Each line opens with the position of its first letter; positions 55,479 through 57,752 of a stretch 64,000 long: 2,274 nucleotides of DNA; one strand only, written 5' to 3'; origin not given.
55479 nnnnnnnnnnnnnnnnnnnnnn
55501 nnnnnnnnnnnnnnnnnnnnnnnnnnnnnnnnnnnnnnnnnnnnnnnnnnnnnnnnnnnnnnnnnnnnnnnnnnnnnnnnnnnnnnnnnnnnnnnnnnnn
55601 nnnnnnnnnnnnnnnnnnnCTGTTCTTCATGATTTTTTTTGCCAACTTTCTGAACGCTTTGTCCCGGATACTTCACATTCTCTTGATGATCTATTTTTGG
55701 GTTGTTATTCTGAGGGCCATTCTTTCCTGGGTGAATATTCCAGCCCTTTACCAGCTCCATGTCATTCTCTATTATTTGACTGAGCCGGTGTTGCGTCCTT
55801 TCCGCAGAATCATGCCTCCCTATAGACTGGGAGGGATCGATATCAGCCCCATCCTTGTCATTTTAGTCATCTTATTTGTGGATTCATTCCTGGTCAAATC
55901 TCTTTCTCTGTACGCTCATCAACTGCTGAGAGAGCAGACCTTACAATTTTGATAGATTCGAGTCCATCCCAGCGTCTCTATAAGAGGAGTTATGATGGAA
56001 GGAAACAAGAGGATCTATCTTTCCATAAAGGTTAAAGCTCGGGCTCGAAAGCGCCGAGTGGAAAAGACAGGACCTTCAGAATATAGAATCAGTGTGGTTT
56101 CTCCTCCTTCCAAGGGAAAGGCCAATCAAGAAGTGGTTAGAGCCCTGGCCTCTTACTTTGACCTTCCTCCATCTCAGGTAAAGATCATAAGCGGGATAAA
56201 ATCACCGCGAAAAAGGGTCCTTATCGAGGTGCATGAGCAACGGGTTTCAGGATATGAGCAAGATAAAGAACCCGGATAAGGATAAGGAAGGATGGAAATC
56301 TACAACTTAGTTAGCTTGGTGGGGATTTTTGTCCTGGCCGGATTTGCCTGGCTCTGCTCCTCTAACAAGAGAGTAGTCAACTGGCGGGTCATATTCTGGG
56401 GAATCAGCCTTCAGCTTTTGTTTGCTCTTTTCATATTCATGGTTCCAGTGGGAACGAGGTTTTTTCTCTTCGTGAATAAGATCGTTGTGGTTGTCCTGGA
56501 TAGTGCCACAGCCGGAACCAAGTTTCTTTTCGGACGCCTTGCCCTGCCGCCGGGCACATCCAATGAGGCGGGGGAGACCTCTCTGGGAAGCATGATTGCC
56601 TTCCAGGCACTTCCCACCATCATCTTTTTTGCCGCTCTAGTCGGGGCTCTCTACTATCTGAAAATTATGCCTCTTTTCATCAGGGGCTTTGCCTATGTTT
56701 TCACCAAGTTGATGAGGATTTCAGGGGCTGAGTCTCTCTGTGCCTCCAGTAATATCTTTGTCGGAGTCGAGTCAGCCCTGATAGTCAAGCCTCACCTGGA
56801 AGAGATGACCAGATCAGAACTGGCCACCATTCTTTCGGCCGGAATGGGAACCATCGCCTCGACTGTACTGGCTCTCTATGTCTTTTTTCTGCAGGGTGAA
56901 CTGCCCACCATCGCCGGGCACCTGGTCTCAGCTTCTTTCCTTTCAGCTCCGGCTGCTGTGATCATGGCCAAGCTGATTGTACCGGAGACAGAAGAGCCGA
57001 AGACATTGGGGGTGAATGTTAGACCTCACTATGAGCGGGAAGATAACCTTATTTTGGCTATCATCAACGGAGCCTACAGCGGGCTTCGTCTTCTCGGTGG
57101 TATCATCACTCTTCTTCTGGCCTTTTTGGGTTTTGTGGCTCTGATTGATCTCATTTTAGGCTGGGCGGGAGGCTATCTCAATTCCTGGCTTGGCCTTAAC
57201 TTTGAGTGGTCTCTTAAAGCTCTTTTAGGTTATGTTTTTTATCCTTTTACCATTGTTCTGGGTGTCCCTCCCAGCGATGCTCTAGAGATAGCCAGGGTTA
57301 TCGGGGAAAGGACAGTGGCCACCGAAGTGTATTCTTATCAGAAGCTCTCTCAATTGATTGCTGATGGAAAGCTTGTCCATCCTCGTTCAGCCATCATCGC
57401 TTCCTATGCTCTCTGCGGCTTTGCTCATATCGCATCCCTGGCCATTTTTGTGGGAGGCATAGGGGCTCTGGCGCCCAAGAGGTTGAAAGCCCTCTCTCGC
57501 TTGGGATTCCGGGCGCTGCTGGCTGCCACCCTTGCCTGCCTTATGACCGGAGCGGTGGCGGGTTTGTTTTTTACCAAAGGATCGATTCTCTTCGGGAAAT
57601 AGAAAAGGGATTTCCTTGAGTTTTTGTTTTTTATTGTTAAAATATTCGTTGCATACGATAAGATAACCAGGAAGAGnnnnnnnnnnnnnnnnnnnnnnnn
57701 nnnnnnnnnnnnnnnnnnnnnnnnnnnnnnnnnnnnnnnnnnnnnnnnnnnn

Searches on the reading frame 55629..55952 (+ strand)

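Call 12: search_protein_families(library=pfam, proteins=[window:55629-55952:+], max_evalue=0.001)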
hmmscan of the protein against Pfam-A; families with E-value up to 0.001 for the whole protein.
window:55629-55952:+ (107 aa): 1 family
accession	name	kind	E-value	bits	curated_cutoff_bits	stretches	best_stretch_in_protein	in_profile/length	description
PF02325.22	YGGT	-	1e-19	71.2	27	1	17-88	2-70/70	YGGT family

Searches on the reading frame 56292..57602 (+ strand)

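Call 12: search_protein_families(library=pfam, proteins=[window:56292-57602:+], max_evalue=0.001)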
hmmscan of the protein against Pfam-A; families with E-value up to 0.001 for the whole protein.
window:56292-57602:+ (436 aa): 3 families
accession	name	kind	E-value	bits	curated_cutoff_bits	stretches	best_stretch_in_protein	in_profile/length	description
PF07662.18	Nucleos_tra2_C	-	4.1e-65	219.9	32.3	1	210-424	1-213/213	Na+ dependent nucleoside transporter C-terminus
PF01773.25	Nucleos_tra2_N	-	2.3e-21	76.5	27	1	10-83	1-74/74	Na+ dependent nucleoside transporter N-terminus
PF07670.19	Gate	-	6.4e-11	43.1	29.6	1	104-200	2-101/104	Nucleoside recognition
